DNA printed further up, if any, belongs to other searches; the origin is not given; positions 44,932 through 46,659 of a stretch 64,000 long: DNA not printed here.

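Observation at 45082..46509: Large membrane-anchored coiled-coil protein with tandem peptide and DNA repeats; a paralogue lies 13 kb away beside a recombinase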

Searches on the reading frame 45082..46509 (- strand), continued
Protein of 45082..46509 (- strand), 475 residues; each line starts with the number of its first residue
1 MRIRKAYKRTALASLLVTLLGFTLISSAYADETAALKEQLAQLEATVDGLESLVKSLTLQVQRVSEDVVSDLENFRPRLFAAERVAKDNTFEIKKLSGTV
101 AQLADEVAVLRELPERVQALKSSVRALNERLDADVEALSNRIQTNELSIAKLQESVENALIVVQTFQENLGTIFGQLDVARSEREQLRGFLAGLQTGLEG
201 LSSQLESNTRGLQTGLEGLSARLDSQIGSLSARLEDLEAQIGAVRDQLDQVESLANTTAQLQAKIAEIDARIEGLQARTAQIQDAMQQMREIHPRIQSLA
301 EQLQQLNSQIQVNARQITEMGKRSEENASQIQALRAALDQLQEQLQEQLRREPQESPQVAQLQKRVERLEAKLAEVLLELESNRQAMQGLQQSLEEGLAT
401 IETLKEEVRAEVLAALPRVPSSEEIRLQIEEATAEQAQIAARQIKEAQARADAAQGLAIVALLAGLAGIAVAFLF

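Call 43: find_homologous_proteins(query=A3, max_evalue=0.001)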
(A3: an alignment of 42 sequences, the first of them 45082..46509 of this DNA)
Query A3 (42 sequences) (475 aa, profile of the alignment): 44 proteins with E <= 0.001 among 8000 candidates.
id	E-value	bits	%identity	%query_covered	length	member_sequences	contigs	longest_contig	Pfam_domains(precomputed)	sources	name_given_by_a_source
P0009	1.0e-96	342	41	100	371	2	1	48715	PF04513.18,PF10046.15,PF10805.15,PF10157.15,PF24073.2,PF23991.2,PF28175.1,PF04108.18,PF07889.18,PF24161.2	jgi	-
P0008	1.6e-96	341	43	100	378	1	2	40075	PF10046.15,PF24073.2,PF23991.2,PF28175.1,PF07889.18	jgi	jgi:chromosome segregation ATPase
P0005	2.1e-94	334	52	100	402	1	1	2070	PF16526.11,PF04513.18,PF10046.15,PF10805.15,PF23991.2,PF28175.1,PF06008.20,PF04108.18,PF07889.18,PF16326.11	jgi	-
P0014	3.9e-94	334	40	100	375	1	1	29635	PF10046.15,PF24073.2,PF23991.2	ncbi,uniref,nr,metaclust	ncbi:MAG: hypothetical protein A2Z21_09005 [Candidatus Fraserbacteria bacterium RBG_16_55_9]|uniref:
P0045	1.3e-92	329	25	34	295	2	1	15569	PF04513.18,PF10046.15,PF10805.15,PF23991.2,PF05531.18,PF12296.14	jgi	jgi:DNA repair exonuclease SbcCD ATPase subunit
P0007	3.2e-92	327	51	100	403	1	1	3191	PF16526.11,PF04513.18,PF10046.15,PF10805.15,PF23991.2,PF28175.1,PF07889.18,PF05531.18,PF24161.2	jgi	-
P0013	1.0e-91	326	40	96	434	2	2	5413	PF10046.15,PF28422.1,PF27605.1,PF04108.18,PF16526.11,PF10805.15,PF06103.17,PF06825.18,PF23991.2,PF04012.18,PF28175.1,PF00038.27,PF19220.7,PF07889.18,PF00261.26,PF24161.2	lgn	-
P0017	3.9e-89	317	40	100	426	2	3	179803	PF16526.11,PF28422.1,PF27605.1,PF00038.27,PF19220.7,PF07889.18,PF00261.26,PF24161.2,PF26095.1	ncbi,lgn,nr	ncbi:hypothetical protein HY229_02200 [Candidatus Acetothermia bacterium]|nr:hypothetical protein [C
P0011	4.2e-89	317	35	94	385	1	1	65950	PF16526.11,PF05377.18,PF04513.18,PF10046.15,PF10805.15,PF23991.2,PF28175.1,PF04108.18,PF07889.18,PF05531.18,PF16326.11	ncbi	-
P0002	5.4e-89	317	78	100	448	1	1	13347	PF04513.18,PF28422.1,PF04108.18,PF05531.18,PF16326.11,PF27241.1,PF05377.18,PF10805.15,PF23991.2,PF23649.2,PF07889.18,PF24161.2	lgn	-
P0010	9.4e-89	316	36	94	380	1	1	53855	PF16526.11,PF05377.18,PF04513.18,PF10046.15,PF10805.15,PF23991.2,PF28175.1,PF07889.18,PF16326.11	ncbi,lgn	-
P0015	1.0e-88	316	40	96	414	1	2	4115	-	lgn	-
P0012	1.7e-88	315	39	94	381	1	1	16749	PF16526.11,PF04513.18,PF10046.15,PF10805.15,PF23991.2,PF28175.1,PF19220.7,PF07889.18,PF16326.11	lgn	-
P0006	5.1e-88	313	46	94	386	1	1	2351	PF16526.11,PF04513.18,PF24161.2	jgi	jgi:chromosome segregation ATPase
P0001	2.6e-87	311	81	100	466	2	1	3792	PF25994.1,PF04513.18,PF10046.15,PF07544.19,PF04108.18,PF05531.18,PF16326.11,PF05377.18,PF11559.14,PF01920.26,PF10805.15,PF06825.18,PF23991.2,PF28175.1,PF00038.27,PF07889.18,PF24161.2,PF03961.20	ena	-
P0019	6.5e-39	152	27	51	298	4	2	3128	PF04513.18,PF10805.15,PF23991.2,PF23649.2,PF07889.18,PF24161.2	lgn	-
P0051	6.7e-17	80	29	36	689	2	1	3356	PF04513.18,PF10805.15,PF23991.2,PF27954.1,PF00395.26,PF05531.18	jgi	jgi:chromosome segregation ATPase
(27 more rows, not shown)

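Call 46: find_encoding_contigs(protein=P0017, flank=8000, max_places=2)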
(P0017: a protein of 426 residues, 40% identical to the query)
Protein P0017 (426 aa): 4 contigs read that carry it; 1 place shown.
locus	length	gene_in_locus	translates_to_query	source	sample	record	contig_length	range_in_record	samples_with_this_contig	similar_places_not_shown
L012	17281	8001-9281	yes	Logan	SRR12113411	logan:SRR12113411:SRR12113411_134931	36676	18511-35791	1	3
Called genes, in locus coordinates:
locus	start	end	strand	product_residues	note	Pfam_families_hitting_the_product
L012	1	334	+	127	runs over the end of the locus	PF00416:Ribosomal_S13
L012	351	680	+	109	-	PF00411:Ribosomal_S11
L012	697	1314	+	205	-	PF00163:Ribosomal_S4, PF01479:S4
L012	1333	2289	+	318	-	PF01193:RNA_pol_L, PF01000:RNA_pol_A_bac, PF03118:RNA_pol_A_CTD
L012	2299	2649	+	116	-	PF01196:Ribosomal_L17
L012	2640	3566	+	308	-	PF00005:ABC_tran, PF13304:AAA_21 (weak)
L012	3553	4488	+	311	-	-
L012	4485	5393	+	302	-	PF13476:AAA_23 (faint), PF00005:ABC_tran, PF13304:AAA_21 (faint)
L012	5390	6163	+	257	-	PF12679:ABC2_membrane_2, PF10920:DUF2705, PF12730:ABC2_membrane_4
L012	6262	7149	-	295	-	PF10805:DUF2730 (faint), PF05531:NPV_P10 (faint), PF04513:Baculo_PEP_C (weak), PF06825:HSBP1 (faint), PF10046:BLOC1_2 (faint), PF12296:HsbA (faint), PF23991:DUF7310 (faint)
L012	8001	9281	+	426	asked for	PF00038:Filament (faint), PF00261:Tropomyosin (faint), PF07889:DUF1664 (faint), PF16526:CLZ (faint), PF19220:Rod_CreS (faint), PF26095:CC_Bre1 (faint), PF27605:ODF2_C (faint), PF28422:CCDC89 (faint), +1 more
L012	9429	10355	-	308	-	PF01619:Pro_dh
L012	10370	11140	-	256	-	PF03351:DOMON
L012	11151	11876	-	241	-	PF00027:cNMP_binding, PF13545:HTH_Crp_2, PF00325:Crp (weak)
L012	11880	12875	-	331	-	PF03255:ACCA, PF01039:Carboxyl_trans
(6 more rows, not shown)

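Call 62: search_protein_families(library=pfam, proteins=[P0051, P0019], max_evalue=0.001)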
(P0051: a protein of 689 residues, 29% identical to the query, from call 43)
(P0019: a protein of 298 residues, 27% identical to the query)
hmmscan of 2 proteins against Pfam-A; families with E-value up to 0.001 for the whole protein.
P0051 (689 aa): 12 families
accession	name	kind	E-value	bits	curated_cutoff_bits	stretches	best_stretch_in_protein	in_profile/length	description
PF05531.17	NPV_P10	-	8.9e-13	49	29.8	1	379-429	11-62/75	Nucleopolyhedrovirus P10 protein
PF00395.25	SLH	-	1.7e-09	37.9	20.8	1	32-75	1-44/44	S-layer homology domain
PF23991.1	DUF7310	-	3.7e-09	37.4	40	0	112-171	1-55/83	Coiled-coil region of unknown function (DUF7310)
PF04513.17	Baculo_PEP_C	-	2.6e-08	34.4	38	0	236-359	12-128/140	Baculovirus polyhedron envelope protein, PEP, C terminus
PF04102.17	SlyX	-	3.1e-05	25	30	0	287-343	4-59/67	SlyX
PF00261.25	Tropomyosin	-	8.6e-05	22.5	38.6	0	183-366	12-198/242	Tropomyosin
PF05008.21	V-SNARE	-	0.00012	22.9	25.9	0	284-332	41-89/92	Vesicle transport v-SNARE protein N-terminus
PF17082.10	Spc29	-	0.00019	21.8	31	0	384-515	58-184/245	Spindle Pole Component 29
PF08614.16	ATG16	-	0.00022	21.9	33.7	0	212-337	30-152/200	Autophagy protein 16 (ATG16)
PF22215.1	MLKL_N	-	0.00026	21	27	0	211-266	30-85/142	Mixed lineage kinase domain-like N-terminal domain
PF19220.6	Rod_CreS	-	0.00075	19.1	100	1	98-226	137-270/359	Crescentin, rod domain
PF01519.22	DUF16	-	0.00094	20.1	40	0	286-368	34-102/104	Protein of unknown function DUF16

P0019 (298 aa): 9 families
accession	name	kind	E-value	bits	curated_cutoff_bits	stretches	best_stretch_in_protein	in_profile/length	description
PF23991.1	DUF7310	-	1.3e-06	29.2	40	0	227-260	23-56/83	Coiled-coil region of unknown function (DUF7310)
PF07889.17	DUF1664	-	1.4e-05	25.5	34.6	0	135-210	45-119/124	Protein of unknown function (DUF1664)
PF15619.11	Lebercilin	-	1.6e-05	25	34.3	1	51-183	60-190/193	Ciliary protein causing Leber congenital amaurosis disease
PF04513.17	Baculo_PEP_C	-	2.1e-05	25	38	0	99-192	34-128/140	Baculovirus polyhedron envelope protein, PEP, C terminus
PF19220.6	Rod_CreS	-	0.00013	21.6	100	1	51-257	13-222/359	Crescentin, rod domain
PF05478.16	Prominin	-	0.00015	20.4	34.3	1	60-197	587-725/799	Prominin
PF00038.26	Filament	-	0.00022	21.4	40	0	193-267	19-94/313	Intermediate filament protein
PF13166.12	AAA_13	-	0.00063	19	36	0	36-261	271-464/713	AAA domain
PF00261.25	Tropomyosin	-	0.00066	19.6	38.6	0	98-264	8-169/242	Tropomyosin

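Call 69: find_related_loci(query=A1, collection=metagenome_contigs, flank=4000)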
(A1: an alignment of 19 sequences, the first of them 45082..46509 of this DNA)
Query A1 (475 aa) in metagenome_contigs; peptide patterns used: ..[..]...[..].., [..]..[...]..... (x = any residue, [..] = any of these).
174 stretches matched a pattern; 4 encode a relative of the query (tblastn E <= 1e-3); 4 distinct loci.
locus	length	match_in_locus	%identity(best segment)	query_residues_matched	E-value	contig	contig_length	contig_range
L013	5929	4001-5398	81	1-475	0e+0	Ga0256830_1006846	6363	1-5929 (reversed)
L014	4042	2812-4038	81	1-424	0e+0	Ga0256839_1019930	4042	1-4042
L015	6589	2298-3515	55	1-436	2e-135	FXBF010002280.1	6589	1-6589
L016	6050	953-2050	40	1-466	2e-77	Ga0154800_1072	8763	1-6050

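Call 89: list_cluster_members(proteins=[window:45082-46509:-, window:59728-60666:+, P0010, P0035, P0019, P0050, P0051])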
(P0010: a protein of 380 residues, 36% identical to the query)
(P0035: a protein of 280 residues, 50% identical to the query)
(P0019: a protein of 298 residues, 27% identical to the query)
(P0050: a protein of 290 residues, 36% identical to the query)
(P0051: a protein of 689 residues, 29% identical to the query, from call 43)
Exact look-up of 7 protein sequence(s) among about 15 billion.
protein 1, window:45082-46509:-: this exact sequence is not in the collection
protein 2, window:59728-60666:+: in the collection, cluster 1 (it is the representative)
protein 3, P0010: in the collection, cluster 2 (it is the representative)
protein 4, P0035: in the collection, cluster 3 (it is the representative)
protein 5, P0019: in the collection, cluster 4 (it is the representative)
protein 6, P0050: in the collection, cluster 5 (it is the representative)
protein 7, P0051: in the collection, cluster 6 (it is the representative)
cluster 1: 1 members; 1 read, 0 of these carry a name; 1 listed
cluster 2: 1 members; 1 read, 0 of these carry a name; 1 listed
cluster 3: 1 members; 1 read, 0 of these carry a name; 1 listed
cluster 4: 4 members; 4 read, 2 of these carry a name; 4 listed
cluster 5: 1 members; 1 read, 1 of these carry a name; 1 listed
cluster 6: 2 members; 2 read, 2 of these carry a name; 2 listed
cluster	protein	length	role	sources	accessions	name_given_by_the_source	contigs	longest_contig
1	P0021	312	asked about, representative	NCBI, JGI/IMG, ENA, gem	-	-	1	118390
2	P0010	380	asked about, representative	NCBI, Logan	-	-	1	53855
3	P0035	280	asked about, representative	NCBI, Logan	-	-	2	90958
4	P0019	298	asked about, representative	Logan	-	-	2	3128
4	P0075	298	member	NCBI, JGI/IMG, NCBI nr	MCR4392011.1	MAG: hypothetical protein NUV94_04350 [Candidatus Acetothermia bacterium] | chromosome segregation ATPase | hypothetical protein [Candidatus Acetothermia bacterium]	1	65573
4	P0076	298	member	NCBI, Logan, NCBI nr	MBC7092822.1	hypothetical protein H5T53_02245 [Candidatus Bipolaricaulota bacterium] | hypothetical protein [Candidatus Bipolaricaulota bacterium]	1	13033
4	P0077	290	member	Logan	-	-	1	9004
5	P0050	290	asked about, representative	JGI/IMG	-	chromosome segregation ATPase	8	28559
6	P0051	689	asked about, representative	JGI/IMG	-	chromosome segregation ATPase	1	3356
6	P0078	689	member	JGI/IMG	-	chromosome segregation ATPase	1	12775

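Call 90: find_encoding_contigs(protein=P0075, flank=8000, max_places=2)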
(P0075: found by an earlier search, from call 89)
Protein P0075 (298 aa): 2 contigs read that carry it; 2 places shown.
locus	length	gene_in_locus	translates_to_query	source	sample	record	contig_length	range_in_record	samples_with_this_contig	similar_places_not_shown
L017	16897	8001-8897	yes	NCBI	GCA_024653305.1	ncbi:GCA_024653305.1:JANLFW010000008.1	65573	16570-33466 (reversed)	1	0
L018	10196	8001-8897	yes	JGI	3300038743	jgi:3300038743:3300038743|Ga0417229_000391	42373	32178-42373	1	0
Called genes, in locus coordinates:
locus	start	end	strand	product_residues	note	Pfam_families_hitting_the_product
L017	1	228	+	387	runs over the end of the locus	PF12679:ABC2_membrane_2, PF12698:ABC2_membrane_3, PF01061:ABC2_membrane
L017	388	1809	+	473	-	PF08323:Glyco_transf_5, PF13439:Glyco_transf_4, PF13579:Glyco_trans_4_4 (weak), PF20706:GT4-conflict (faint), PF00534:Glycos_transf_1, PF13692:Glyco_trans_1_4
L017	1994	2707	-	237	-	PF01061:ABC2_membrane, PF12679:ABC2_membrane_2, PF12730:ABC2_membrane_4, PF12698:ABC2_membrane_3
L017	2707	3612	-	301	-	PF00005:ABC_tran, PF13304:AAA_21, PF13732:DrrA1-3_C (weak)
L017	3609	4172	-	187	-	PF13302:Acetyltransf_3, PF13523:Acetyltransf_8, PF00583:Acetyltransf_1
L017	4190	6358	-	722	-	PF03030:H_PPase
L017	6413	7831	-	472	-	PF00749:tRNA-synt_1c, PF19269:Anticodon_2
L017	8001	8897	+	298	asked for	PF10805:DUF2730 (faint), PF19220:Rod_CreS (weak), PF23649:FKBP15 (faint), PF07889:DUF1664 (faint), PF23991:DUF7310 (faint), PF24161:CCDC39 (weak)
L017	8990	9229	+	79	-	PF13560:HTH_31, PF12844:HTH_19 (weak), PF01381:HTH_3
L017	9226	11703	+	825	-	PF00005:ABC_tran (faint), PF02463:SMC_N, PF13175:AAA_15, PF13476:AAA_23, PF13555:AAA_29 (weak), PF13304:AAA_21 (weak), PF06470:SMC_hinge, PF13304:AAA_21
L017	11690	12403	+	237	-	PF02616:SMC_ScpA (faint)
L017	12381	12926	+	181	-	PF04079:SMC_ScpB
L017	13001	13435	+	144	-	PF00380:Ribosomal_S9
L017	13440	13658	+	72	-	PF01197:Ribosomal_L31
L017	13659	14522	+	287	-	PF07136:DUF1385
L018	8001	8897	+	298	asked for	PF10805:DUF2730 (faint), PF19220:Rod_CreS (weak), PF23649:FKBP15 (faint), PF07889:DUF1664 (faint), PF23991:DUF7310 (faint), PF24161:CCDC39 (weak)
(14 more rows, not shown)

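Call 91: search_protein_representatives(alignment_id=A3)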
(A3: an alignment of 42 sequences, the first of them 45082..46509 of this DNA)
Query: 42 sequences, 312 profile positions. Proteins with E-value up to 0.001 (for the whole library): 14043; up to 1e-10: 1645; up to 1e-30: 50. The best 150 are listed.
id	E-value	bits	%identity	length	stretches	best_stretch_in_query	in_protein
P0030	1.9e-110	385.4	-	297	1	1-312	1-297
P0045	4.1e-93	328.5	-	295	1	1-312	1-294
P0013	3.3e-92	325.6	-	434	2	82-311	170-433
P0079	6.8e-88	311.4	-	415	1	2-311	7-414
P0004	3.0e-87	309.3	-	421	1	2-311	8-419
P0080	2.2e-84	299.9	-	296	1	3-312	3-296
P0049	2.9e-69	250.2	-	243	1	1-242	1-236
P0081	3.4e-62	227.0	-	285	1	1-311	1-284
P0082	5.5e-62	226.3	-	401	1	2-311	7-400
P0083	3.0e-50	187.8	-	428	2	108-311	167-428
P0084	3.6e-48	180.9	-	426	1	2-311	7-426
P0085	6.3e-48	180.1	-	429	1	9-311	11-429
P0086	7.0e-48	180.0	-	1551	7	80-210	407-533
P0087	1.4e-45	172.4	-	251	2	3-160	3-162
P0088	7.3e-44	166.8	-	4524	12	85-271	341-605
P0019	2.1e-39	152.1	-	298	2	128-310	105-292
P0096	3.1e-39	151.5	-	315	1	1-310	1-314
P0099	5.7e-37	144.1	-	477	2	3-214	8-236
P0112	4.9e-33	131.2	-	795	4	77-310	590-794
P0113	5.3e-33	131.1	-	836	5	88-298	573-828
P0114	7.9e-33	130.5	-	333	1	9-311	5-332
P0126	3.0e-29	118.8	-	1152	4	91-251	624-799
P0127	3.3e-29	118.6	-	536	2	34-242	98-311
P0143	2.5e-27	112.5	-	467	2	104-310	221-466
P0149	7.0e-27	111.0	-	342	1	6-311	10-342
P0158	4.9e-26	108.2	-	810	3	78-310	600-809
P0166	1.8e-25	106.3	-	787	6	71-156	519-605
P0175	7.6e-25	104.3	-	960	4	82-265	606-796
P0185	4.2e-24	101.8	-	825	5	81-233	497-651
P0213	2.1e-22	96.3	-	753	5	151-304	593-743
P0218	3.1e-22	95.7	-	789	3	75-311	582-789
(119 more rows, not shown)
